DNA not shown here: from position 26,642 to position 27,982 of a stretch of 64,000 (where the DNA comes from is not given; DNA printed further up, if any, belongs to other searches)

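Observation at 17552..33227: Fifteen co-directional genes joining an all-(R)-stereochemistry C4 acyl-CoA module to a Liv-type ABC importer, a CoA-transferase and two esterases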

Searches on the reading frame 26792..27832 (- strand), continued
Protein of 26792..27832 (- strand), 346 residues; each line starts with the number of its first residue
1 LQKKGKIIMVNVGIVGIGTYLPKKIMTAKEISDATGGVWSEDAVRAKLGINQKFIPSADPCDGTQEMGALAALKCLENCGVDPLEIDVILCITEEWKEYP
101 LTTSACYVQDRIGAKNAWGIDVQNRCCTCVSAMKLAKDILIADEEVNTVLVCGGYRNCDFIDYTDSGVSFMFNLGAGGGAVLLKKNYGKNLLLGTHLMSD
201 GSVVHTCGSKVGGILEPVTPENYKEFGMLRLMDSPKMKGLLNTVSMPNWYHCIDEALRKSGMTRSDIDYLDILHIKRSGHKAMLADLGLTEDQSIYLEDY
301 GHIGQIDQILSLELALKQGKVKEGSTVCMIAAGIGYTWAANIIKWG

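Call 62: search_protein_families(library=ncbifam, proteins=[L085:19662-20636:+, L085:18834-19601:+, L083:11017-11928:+, L084:15376-16206:+, L084:16233-17084:+, L086:9080-9976:+, L086:17280-18095:+, L074:16041-16871:+, L074:19869-20906:+, L083:13072-14574:+], max_evalue=1e-10)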
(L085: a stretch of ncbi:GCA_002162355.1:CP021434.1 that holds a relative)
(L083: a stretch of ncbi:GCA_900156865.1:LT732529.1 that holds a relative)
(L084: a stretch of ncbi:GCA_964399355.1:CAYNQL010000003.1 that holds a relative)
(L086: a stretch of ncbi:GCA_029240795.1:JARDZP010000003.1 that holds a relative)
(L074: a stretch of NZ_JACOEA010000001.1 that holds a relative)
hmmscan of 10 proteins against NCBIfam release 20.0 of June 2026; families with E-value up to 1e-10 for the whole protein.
L085:19662-20636:+ (324 aa): 3 families
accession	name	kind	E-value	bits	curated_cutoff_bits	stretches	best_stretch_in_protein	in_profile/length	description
NF050058.1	e_dPHAscl_type1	hypoth_equivalog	8.9e-95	317.3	150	1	38-321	6-276/276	extracellular catalytic domain type 1 short-chain-length polyhydroxyalkanoate depolymerase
TIGR01840.1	esterase_phb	subfamily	2.5e-48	164.4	107.85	1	42-245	1-203/213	PHB depolymerase family esterase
NF050059.1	e_dPHAscl_type2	hypoth_equivalog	8.6e-23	81.1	280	1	44-108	209-281/305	extracellular catalytic domain type 2 short-chain-length polyhydroxyalkanoate depolymerase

L085:18834-19601:+ (255 aa): 20 families
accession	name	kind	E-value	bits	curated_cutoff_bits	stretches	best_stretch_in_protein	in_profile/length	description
NF050089.1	i_nPHAscl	equivalog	1.3e-38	132.7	300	1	7-131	5-128/288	intracellular short-chain-length polyhydroxyalkanoate depolymerase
NF051488.1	bifunc_PcaDC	exception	3.3e-27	95.6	390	1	20-253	12-249/375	bifunctional 3-oxoadipate enol-lactonase/4-carboxymuconolactone decarboxylase PcaDC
TIGR02427.1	protocat_pcaD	equivalog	1.4e-26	93.4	255.85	1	11-253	2-249/251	3-oxoadipate enol-lactonase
NF011457.0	PRK14875.1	equivalog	4.3e-26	91.8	307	1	4-253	115-368/372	acetoin dehydrogenase dihydrolipoyllysine-residue acetyltransferase subunit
TIGR03611.1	RutD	equivalog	6.1e-23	81.5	238.5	1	18-120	11-113/258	pyrimidine utilization protein D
TIGR03695.1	menH_SHCHC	equivalog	7.2e-22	78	208.55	1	21-134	3-116/252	2-succinyl-6-hydroxy-2,4-cyclohexadiene-1-carboxylate synthase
NF051487.1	bifunc_PcaCD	exception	8.3e-21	74.5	430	1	19-253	171-410/413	bifunctional 4-carboxymuconolactone decarboxylase/3-oxoadipate enol-lactonase PcaCD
TIGR01738.1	bioH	equivalog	2.5e-20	73.2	206.95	1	18-253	2-244/245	pimeloyl-ACP methyl ester esterase BioH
NF002938.0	PRK03592.1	equivalog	5.7e-18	65.3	241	1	2-120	13-129/298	haloalkane dehalogenase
TIGR03056.1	bchO_mg_che_rel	equivalog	1.9e-15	56.6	172.55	1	6-109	13-117/278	alpha/beta fold hydrolase BchO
NF052610.1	macro_16_ester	equivalog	3.3e-14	52.9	420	0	6-124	8-131/281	alpha/beta fold macrolide esterase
NF045948.1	ProImpepThrmp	equivalog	5.4e-14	52.3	500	0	4-118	7-126/291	proline iminopeptidase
NF007954.0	PRK10673.1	equivalog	1.7e-13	50.4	399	1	20-129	16-123/255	esterase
NF045632.1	hydroxlase_HsaD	equivalog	2.1e-13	49.9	400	1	9-121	22-138/290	4,5:9,10-diseco-3-hydroxy-5,9,17-trioxoandrosta-1(10),2-diene-4-oate hydrolase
NF041759.1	mac_hydro_EstT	equivalog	5.6e-13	48.7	450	0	6-124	7-130/278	macrolide hydrolase EstT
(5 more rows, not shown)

L083:11017-11928:+ (303 aa): 10 families
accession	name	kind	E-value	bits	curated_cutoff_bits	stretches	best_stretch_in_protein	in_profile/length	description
NF050089.1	i_nPHAscl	equivalog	4.7e-138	459.1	300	1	9-296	1-288/288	intracellular short-chain-length polyhydroxyalkanoate depolymerase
NF011457.0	PRK14875.1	equivalog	5.9e-21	74.9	307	1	14-127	119-233/372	acetoin dehydrogenase dihydrolipoyllysine-residue acetyltransferase subunit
TIGR02427.1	protocat_pcaD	equivalog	6.7e-21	74.8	255.85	1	23-128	10-115/251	3-oxoadipate enol-lactonase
NF051488.1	bifunc_PcaDC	exception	1.4e-20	73.8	390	1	29-130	15-116/375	bifunctional 3-oxoadipate enol-lactonase/4-carboxymuconolactone decarboxylase PcaDC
TIGR01738.1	bioH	equivalog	2.8e-17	63.2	206.95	1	26-193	4-166/245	pimeloyl-ACP methyl ester esterase BioH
NF051487.1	bifunc_PcaCD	exception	1e-16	61.1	430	1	25-132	171-276/413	bifunctional 4-carboxymuconolactone decarboxylase/3-oxoadipate enol-lactonase PcaCD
TIGR03695.1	menH_SHCHC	equivalog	5.9e-14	52.1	208.55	0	27-124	3-103/252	2-succinyl-6-hydroxy-2,4-cyclohexadiene-1-carboxylate synthase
NF002938.0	PRK03592.1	equivalog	6.4e-12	45.4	241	1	9-116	14-120/298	haloalkane dehalogenase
TIGR03056.1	bchO_mg_che_rel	equivalog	4.4e-11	42.3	172.55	0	27-114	29-117/278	alpha/beta fold hydrolase BchO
TIGR03611.1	RutD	equivalog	6.9e-11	42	238.5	0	24-124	11-112/258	pyrimidine utilization protein D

L084:15376-16206:+ (276 aa): 15 families
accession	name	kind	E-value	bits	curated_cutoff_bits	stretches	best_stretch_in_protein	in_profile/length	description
TIGR02427.1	protocat_pcaD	equivalog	1.2e-36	126.4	255.85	1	33-273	15-251/251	3-oxoadipate enol-lactonase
NF051488.1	bifunc_PcaDC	exception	9.6e-36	123.7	390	1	31-274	12-252/375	bifunctional 3-oxoadipate enol-lactonase/4-carboxymuconolactone decarboxylase PcaDC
NF051487.1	bifunc_PcaCD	exception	1.4e-30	106.8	430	1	29-273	170-412/413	bifunctional 4-carboxymuconolactone decarboxylase/3-oxoadipate enol-lactonase PcaCD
TIGR03611.1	RutD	equivalog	2.4e-26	92.6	238.5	1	34-273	16-256/258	pyrimidine utilization protein D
NF050089.1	i_nPHAscl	equivalog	1.3e-19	70.4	300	1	36-132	23-119/288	intracellular short-chain-length polyhydroxyalkanoate depolymerase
TIGR01250.1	pro_imino_pep_2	subfamily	1.1e-17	64.6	167.65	0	39-136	34-135/288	proline iminopeptidase-family hydrolase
NF011457.0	PRK14875.1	equivalog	1.5e-17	63.6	307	1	31-128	132-229/372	acetoin dehydrogenase dihydrolipoyllysine-residue acetyltransferase subunit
TIGR03695.1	menH_SHCHC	equivalog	6.7e-17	61.7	208.55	0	34-130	5-104/252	2-succinyl-6-hydroxy-2,4-cyclohexadiene-1-carboxylate synthase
TIGR02240.1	PHA_depoly_arom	equivalog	3.2e-16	59.5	250.6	1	14-272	10-263/276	poly(3-hydroxyalkanoate) depolymerase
NF002938.0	PRK03592.1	equivalog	2.7e-15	56.5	241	1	32-131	31-130/298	haloalkane dehalogenase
NF045632.1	hydroxlase_HsaD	equivalog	1e-13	50.9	400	1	41-128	44-135/290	4,5:9,10-diseco-3-hydroxy-5,9,17-trioxoandrosta-1(10),2-diene-4-oate hydrolase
NF052610.1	macro_16_ester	equivalog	2e-12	47.1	420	0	36-128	28-125/281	alpha/beta fold macrolide esterase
NF053683.1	esterase_mleBRB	exception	5.4e-12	45.9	585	0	77-136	74-132/280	BRB family alpha/beta fold macrolide esterase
NF045948.1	ProImpepThrmp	equivalog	2.2e-11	43.8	500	0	204-273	220-288/291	proline iminopeptidase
TIGR03343.1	biphenyl_bphD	equivalog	2.3e-11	43.4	462.15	1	84-261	88-269/282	2-hydroxy-6-oxo-6-phenylhexa-2,4-dienoate hydrolase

L084:16233-17084:+ (283 aa): 17 families
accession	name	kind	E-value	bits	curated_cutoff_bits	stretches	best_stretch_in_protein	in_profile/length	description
NF050089.1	i_nPHAscl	equivalog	8.6e-30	103.8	300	1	17-124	14-123/288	intracellular short-chain-length polyhydroxyalkanoate depolymerase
NF051488.1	bifunc_PcaDC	exception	8.5e-28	97.5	390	1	36-256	28-253/375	bifunctional 3-oxoadipate enol-lactonase/4-carboxymuconolactone decarboxylase PcaDC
NF011457.0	PRK14875.1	equivalog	1.4e-27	96.7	307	1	11-254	122-370/372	acetoin dehydrogenase dihydrolipoyllysine-residue acetyltransferase subunit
TIGR02427.1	protocat_pcaD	equivalog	8.8e-24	84.2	255.85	1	44-252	38-249/251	3-oxoadipate enol-lactonase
NF051487.1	bifunc_PcaCD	exception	1.5e-21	77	430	1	46-253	199-411/413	bifunctional 4-carboxymuconolactone decarboxylase/3-oxoadipate enol-lactonase PcaCD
TIGR03695.1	menH_SHCHC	equivalog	3.2e-20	72.6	208.55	1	22-131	3-115/252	2-succinyl-6-hydroxy-2,4-cyclohexadiene-1-carboxylate synthase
TIGR01738.1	bioH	equivalog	8.3e-20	71.4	206.95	0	23-121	6-101/245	pimeloyl-ACP methyl ester esterase BioH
TIGR03611.1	RutD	equivalog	1.1e-17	64.3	238.5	0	20-118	12-113/258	pyrimidine utilization protein D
NF002938.0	PRK03592.1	equivalog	3.9e-17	62.5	241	1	6-119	15-130/298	haloalkane dehalogenase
NF045632.1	hydroxlase_HsaD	equivalog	3e-15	55.9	400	1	11-253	24-288/290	4,5:9,10-diseco-3-hydroxy-5,9,17-trioxoandrosta-1(10),2-diene-4-oate hydrolase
TIGR03056.1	bchO_mg_che_rel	equivalog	4.3e-15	55.5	172.55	0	5-107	10-117/278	alpha/beta fold hydrolase BchO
NF052614.1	AB_fold_OlsI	equivalog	9.8e-15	54.8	385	1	36-255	39-257/272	ornithine lipid biosynthesis O-acyltransferase OlsI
NF007954.0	PRK10673.1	equivalog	1.4e-13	50.7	399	0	21-118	16-114/255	esterase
NF002873.0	PRK03204.1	equivalog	1.8e-13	50.5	466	0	10-117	23-133/286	haloalkane dehalogenase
NF007674.0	PRK10349.1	equivalog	4.4e-12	46.2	449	0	50-121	44-110/256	pimeloyl-ACP methyl ester esterase BioH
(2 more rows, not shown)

L086:9080-9976:+ (298 aa): 13 families
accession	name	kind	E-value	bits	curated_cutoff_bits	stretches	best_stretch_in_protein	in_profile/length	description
NF050089.1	i_nPHAscl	equivalog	7.3e-116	386.3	300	1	11-296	2-288/288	intracellular short-chain-length polyhydroxyalkanoate depolymerase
NF011457.0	PRK14875.1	equivalog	1.7e-22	79.9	307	1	15-129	119-234/372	acetoin dehydrogenase dihydrolipoyllysine-residue acetyltransferase subunit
TIGR01738.1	bioH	equivalog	6.2e-22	78.4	206.95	1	24-296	1-245/245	pimeloyl-ACP methyl ester esterase BioH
TIGR02427.1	protocat_pcaD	equivalog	1.7e-18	66.9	255.85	1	18-126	2-112/251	3-oxoadipate enol-lactonase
TIGR03611.1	RutD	equivalog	1.9e-16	60.2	238.5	1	24-125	10-112/258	pyrimidine utilization protein D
NF002938.0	PRK03592.1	equivalog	1.5e-15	57.3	241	1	14-127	18-130/298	haloalkane dehalogenase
NF051488.1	bifunc_PcaDC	exception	1.3e-14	54.2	390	1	18-126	2-111/375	bifunctional 3-oxoadipate enol-lactonase/4-carboxymuconolactone decarboxylase PcaDC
NF045632.1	hydroxlase_HsaD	equivalog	3.2e-14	52.5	400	1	16-129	22-140/290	4,5:9,10-diseco-3-hydroxy-5,9,17-trioxoandrosta-1(10),2-diene-4-oate hydrolase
TIGR03695.1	menH_SHCHC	equivalog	2.3e-13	50.2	208.55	1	28-125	3-103/252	2-succinyl-6-hydroxy-2,4-cyclohexadiene-1-carboxylate synthase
NF058580.1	lipase_V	equivalog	4.7e-13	49.3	300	1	20-131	17-122/230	EstV family lipase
NF051487.1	bifunc_PcaCD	exception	9.5e-13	48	430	0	23-139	167-282/413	bifunctional 4-carboxymuconolactone decarboxylase/3-oxoadipate enol-lactonase PcaCD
TIGR01249.1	pro_imino_pep_1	equivalog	9.4e-12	44.7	259.75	0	10-123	9-125/307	prolyl aminopeptidase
NF007954.0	PRK10673.1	equivalog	3.7e-11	42.8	399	1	26-144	15-131/255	esterase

L086:17280-18095:+ (271 aa): 19 families
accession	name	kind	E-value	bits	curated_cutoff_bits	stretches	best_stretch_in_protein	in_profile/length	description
TIGR01250.1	pro_imino_pep_2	subfamily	2.3e-25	89.7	167.65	1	194-263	220-288/288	proline iminopeptidase-family hydrolase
NF045948.1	ProImpepThrmp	equivalog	4.3e-25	88.7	500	2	9-119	12-129/291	proline iminopeptidase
TIGR02427.1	protocat_pcaD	equivalog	1.5e-24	86.8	255.85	1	11-262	2-250/251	3-oxoadipate enol-lactonase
NF051488.1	bifunc_PcaDC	exception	5.6e-22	78.4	390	1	12-263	3-251/375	bifunctional 3-oxoadipate enol-lactonase/4-carboxymuconolactone decarboxylase PcaDC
NF050089.1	i_nPHAscl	equivalog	1.1e-21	77.2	300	1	9-120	7-119/288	intracellular short-chain-length polyhydroxyalkanoate depolymerase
TIGR03611.1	RutD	equivalog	2.6e-21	76.2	238.5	1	10-262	4-255/258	pyrimidine utilization protein D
NF051487.1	bifunc_PcaCD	exception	1.7e-17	63.6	430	1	28-263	181-412/413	bifunctional 4-carboxymuconolactone decarboxylase/3-oxoadipate enol-lactonase PcaCD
TIGR03343.1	biphenyl_bphD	equivalog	6e-17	61.8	462.15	1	3-262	14-280/282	2-hydroxy-6-oxo-6-phenylhexa-2,4-dienoate hydrolase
TIGR03695.1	menH_SHCHC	equivalog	1.7e-16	60.4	208.55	0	20-118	3-104/252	2-succinyl-6-hydroxy-2,4-cyclohexadiene-1-carboxylate synthase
NF045945.1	ProImpepLactob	equivalog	2.9e-16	59.8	400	0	4-115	8-128/293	proline iminopeptidase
NF045632.1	hydroxlase_HsaD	equivalog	1.3e-15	57.1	400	0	12-119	26-138/290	4,5:9,10-diseco-3-hydroxy-5,9,17-trioxoandrosta-1(10),2-diene-4-oate hydrolase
NF002938.0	PRK03592.1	equivalog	4.5e-15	55.8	241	1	4-125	15-136/298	haloalkane dehalogenase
NF011457.0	PRK14875.1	equivalog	1.4e-14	53.9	307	0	7-120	118-233/372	acetoin dehydrogenase dihydrolipoyllysine-residue acetyltransferase subunit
NF041759.1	mac_hydro_EstT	equivalog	2e-14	53.5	450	0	21-122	24-130/278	macrolide hydrolase EstT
NF052614.1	AB_fold_OlsI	equivalog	8.3e-14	51.7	385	1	17-266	15-259/272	ornithine lipid biosynthesis O-acyltransferase OlsI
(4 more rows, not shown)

L074:16041-16871:+ (276 aa): 20 families
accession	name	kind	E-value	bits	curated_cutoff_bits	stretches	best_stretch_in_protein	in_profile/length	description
TIGR02427.1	protocat_pcaD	equivalog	3.8e-31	108.4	255.85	1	11-267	1-250/251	3-oxoadipate enol-lactonase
NF051488.1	bifunc_PcaDC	exception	4.1e-28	98.6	390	1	12-269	2-252/375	bifunctional 3-oxoadipate enol-lactonase/4-carboxymuconolactone decarboxylase PcaDC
TIGR03611.1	RutD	equivalog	2e-25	89.6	238.5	1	13-267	2-255/258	pyrimidine utilization protein D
NF051487.1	bifunc_PcaCD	exception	1.6e-24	86.8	430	1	11-268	157-412/413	bifunctional 4-carboxymuconolactone decarboxylase/3-oxoadipate enol-lactonase PcaCD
TIGR01250.1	pro_imino_pep_2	subfamily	3.3e-23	82.7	167.65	1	5-128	8-134/288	proline iminopeptidase-family hydrolase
NF050089.1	i_nPHAscl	equivalog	2.1e-21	76.3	300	1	8-125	5-119/288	intracellular short-chain-length polyhydroxyalkanoate depolymerase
TIGR03695.1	menH_SHCHC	equivalog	1.4e-18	67.3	208.55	0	23-120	2-101/252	2-succinyl-6-hydroxy-2,4-cyclohexadiene-1-carboxylate synthase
NF045948.1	ProImpepThrmp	equivalog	4.2e-18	65.8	500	0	8-125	10-130/291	proline iminopeptidase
NF045632.1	hydroxlase_HsaD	equivalog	6.2e-18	64.7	400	1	8-116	20-130/290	4,5:9,10-diseco-3-hydroxy-5,9,17-trioxoandrosta-1(10),2-diene-4-oate hydrolase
NF045945.1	ProImpepLactob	equivalog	3.7e-17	62.7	400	0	9-120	12-128/293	proline iminopeptidase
NF052610.1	macro_16_ester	equivalog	6.1e-16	58.6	420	0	7-123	8-127/281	alpha/beta fold macrolide esterase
NF011457.0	PRK14875.1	equivalog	1.5e-15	57.1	307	0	16-126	126-234/372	acetoin dehydrogenase dihydrolipoyllysine-residue acetyltransferase subunit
TIGR03343.1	biphenyl_bphD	equivalog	3e-15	56.2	462.15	1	3-266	9-279/282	2-hydroxy-6-oxo-6-phenylhexa-2,4-dienoate hydrolase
NF002938.0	PRK03592.1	equivalog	8.3e-15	54.9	241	1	10-124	20-130/298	haloalkane dehalogenase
NF033124.1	estX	equivalog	9.4e-15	54.5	600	1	7-124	8-128/280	macrolide esterase EstX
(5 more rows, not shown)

L074:19869-20906:+ (345 aa): 8 families
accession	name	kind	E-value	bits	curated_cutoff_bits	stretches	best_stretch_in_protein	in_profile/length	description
NF050089.1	i_nPHAscl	equivalog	2.4e-35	122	300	1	15-203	7-198/288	intracellular short-chain-length polyhydroxyalkanoate depolymerase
TIGR03695.1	menH_SHCHC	equivalog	1.2e-17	64.2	208.55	1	27-126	3-103/252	2-succinyl-6-hydroxy-2,4-cyclohexadiene-1-carboxylate synthase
NF011457.0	PRK14875.1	equivalog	3.2e-13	49.4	307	1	11-127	117-231/372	acetoin dehydrogenase dihydrolipoyllysine-residue acetyltransferase subunit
TIGR01738.1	bioH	equivalog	8e-13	48.6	206.95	1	25-128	3-99/245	pimeloyl-ACP methyl ester esterase BioH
TIGR03611.1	RutD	equivalog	2e-11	43.8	238.5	0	20-124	7-110/258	pyrimidine utilization protein D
NF008340.0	PRK11126.1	equivalog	2e-11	43.6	261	0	23-125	11-110/255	2-succinyl-6-hydroxy-2,4-cyclohexadiene-1-carboxylate synthase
TIGR01250.1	pro_imino_pep_2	subfamily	3.4e-11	43.3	167.65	0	23-128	22-130/288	proline iminopeptidase-family hydrolase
TIGR02427.1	protocat_pcaD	equivalog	7.6e-11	41.9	255.85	0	22-125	9-110/251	3-oxoadipate enol-lactonase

L083:13072-14574:+ (500 aa): 104 families (the best 25 are shown)
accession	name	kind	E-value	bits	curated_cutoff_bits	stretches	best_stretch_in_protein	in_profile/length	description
NF052269.1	Staph_lig_FadD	equivalog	5.2e-171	569.3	650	1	4-497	2-495/499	long-chain-fatty-acid--CoA ligase FadD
NF005307.0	PRK06839.1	equivalog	3.5e-153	510.8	748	1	7-495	7-493/496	o-succinylbenzoate--CoA ligase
NF004837.0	PRK06187.1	subfamily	5.6e-147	490.2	476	1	9-497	15-524/531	long-chain-fatty-acid--CoA ligase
NF006182.0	PRK08316.1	subfamily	5.5e-124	414.5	663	1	9-497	18-519/523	fatty acyl-CoA synthetase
NF006572.0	PRK09088.1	equivalog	5e-116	388.3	696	1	5-494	4-486/491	acyl-CoA synthetase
NF002966.0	PRK03640.1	equivalog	1.1e-114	383.7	556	1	6-496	6-481/483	o-succinylbenzoate--CoA ligase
NF009233.0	PRK12583.1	subfamily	6.1e-111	371.5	832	2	148-494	198-549/558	fatty acid CoA ligase family protein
NF005702.0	PRK07514.1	subfamily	2.6e-109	365.9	558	1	18-498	18-503/506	malonyl-CoA synthase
NF004797.0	PRK06145.1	equivalog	2.1e-98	329.9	850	1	6-496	6-496/499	acyl-CoA synthetase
NF005676.0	PRK07470.1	equivalog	4.4e-97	325.9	774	1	8-495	26-529/544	acyl-CoA synthetase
NF004808.0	PRK06155.1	equivalog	2.8e-96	322.9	722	1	9-493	28-520/542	ATP-dependent acyl-CoA ligase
NF006020.0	PRK08162.1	subfamily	4.5e-96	322.3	677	1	5-495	22-538/545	acyl-CoA synthetase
TIGR01923.1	menE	equivalog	3.9e-92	309.4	330.15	1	31-491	1-442/442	o-succinylbenzoate--CoA ligase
NF005857.1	PRK07786.1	exception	7e-92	308.6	733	1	12-495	19-512/513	fatty-acid--CoA ligase FadD5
NF004114.0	PRK05605.1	equivalog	2.7e-91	306.7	766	1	142-494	212-568/575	long-chain-fatty-acid--CoA ligase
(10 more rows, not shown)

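Call 65: find_encoding_contigs(protein=P0385, flank=10000, max_places=1)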
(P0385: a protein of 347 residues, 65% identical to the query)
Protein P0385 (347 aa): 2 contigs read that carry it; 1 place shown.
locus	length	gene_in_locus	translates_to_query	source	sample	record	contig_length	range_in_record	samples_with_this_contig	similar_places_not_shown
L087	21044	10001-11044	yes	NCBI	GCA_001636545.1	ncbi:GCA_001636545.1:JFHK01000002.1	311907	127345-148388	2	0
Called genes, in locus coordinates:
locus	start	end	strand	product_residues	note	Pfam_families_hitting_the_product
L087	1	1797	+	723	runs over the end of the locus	PF03030:H_PPase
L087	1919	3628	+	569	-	PF01432:Peptidase_M3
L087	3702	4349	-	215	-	PF00075:RNase_H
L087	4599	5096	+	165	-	-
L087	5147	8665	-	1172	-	PF01855:POR_N, PF17147:PFOR_II, PF01558:POR, PF10371:EKR, PF12838:Fer4_7, PF13183:Fer4_8, PF13237:Fer4_10, PF02775:TPP_enzyme_C, +8 more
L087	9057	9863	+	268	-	PF00561:Abhydrolase_1, PF12146:Hydrolase_4, PF12697:Abhydrolase_6, PF03096:Ndr (weak)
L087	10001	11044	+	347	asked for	PF08545:ACP_syn_III, PF08541:ACP_syn_III_C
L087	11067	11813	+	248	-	PF00106:adh_short, PF08659:KR, PF13561:adh_short_C2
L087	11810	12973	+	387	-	PF00440:TetR_N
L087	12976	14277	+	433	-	PF02550:AcetylCoA_hydro, PF13336:AcetylCoA_hyd_C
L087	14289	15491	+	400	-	PF00108:Thiolase_N, PF02803:Thiolase_C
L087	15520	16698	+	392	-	PF13433:Peripla_BP_5, PF13458:Peripla_BP_6, PF01094:ANF_receptor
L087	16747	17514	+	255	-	PF00005:ABC_tran, PF13304:AAA_21 (faint), PF12399:BCA_ABC_TP_C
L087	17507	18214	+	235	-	PF00005:ABC_tran, PF13304:AAA_21 (faint)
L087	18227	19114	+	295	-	PF02653:BPD_transp_2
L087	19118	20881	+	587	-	PF02653:BPD_transp_2, PF12146:Hydrolase_4, PF00561:Abhydrolase_1, PF12697:Abhydrolase_6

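Call 66: find_encoding_contigs(protein=P0302, flank=10000, max_places=1)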
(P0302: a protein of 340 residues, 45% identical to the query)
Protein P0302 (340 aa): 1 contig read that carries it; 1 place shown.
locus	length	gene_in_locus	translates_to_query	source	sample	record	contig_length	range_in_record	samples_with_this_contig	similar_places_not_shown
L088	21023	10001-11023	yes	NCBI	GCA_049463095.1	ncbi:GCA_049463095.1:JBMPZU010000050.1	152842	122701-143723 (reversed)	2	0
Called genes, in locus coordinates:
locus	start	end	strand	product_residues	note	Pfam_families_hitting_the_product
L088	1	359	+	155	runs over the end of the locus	-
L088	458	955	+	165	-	-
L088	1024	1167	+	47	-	-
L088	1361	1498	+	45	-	PF21820:DUF6886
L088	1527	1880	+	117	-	PF21820:DUF6886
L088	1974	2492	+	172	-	PF04229:GrpB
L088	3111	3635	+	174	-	-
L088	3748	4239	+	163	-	PF25023:TEN_YD-shell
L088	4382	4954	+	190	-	PF05685:Uma2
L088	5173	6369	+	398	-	PF13433:Peripla_BP_5, PF13458:Peripla_BP_6, PF01094:ANF_receptor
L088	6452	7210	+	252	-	PF00005:ABC_tran, PF13304:AAA_21 (faint), PF12399:BCA_ABC_TP_C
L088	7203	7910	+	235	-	PF00005:ABC_tran, PF13304:AAA_21 (faint)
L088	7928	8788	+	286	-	PF02653:BPD_transp_2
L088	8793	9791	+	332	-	PF02653:BPD_transp_2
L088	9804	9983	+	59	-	-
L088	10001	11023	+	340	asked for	PF08545:ACP_syn_III, PF08541:ACP_syn_III_C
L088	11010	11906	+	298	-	PF12146:Hydrolase_4, PF00561:Abhydrolase_1, PF12697:Abhydrolase_6, PF03096:Ndr (faint)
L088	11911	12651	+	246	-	PF00106:adh_short, PF01370:Epimerase (weak), PF03435:Sacchrp_dh_NADP (faint), PF08659:KR, PF13561:adh_short_C2, PF16363:GDP_Man_Dehyd (weak)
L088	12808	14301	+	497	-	PF00501:AMP-binding, PF13193:AMP-binding_C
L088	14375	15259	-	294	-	PF00126:HTH_1, PF12849:PBP_like_2 (weak), PF03466:LysR_substrate, PF12727:PBP_like (faint)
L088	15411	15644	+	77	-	PF01206:TusA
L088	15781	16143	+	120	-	PF02635:DsrE, PF13686:DrsE_2 (faint)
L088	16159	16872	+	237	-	PF01206:TusA, PF02566:OsmC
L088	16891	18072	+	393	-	PF01717:Meth_synt_2, PF08267:Meth_synt_1 (faint)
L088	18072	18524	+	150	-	PF02566:OsmC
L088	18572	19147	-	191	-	PF00561:Abhydrolase_1 (weak), PF06821:Ser_hydrolase, PF12697:Abhydrolase_6 (weak)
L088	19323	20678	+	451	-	PF00270:DEAD, PF04851:ResIII (weak), PF00271:Helicase_C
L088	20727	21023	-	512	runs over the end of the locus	PF00474:SSF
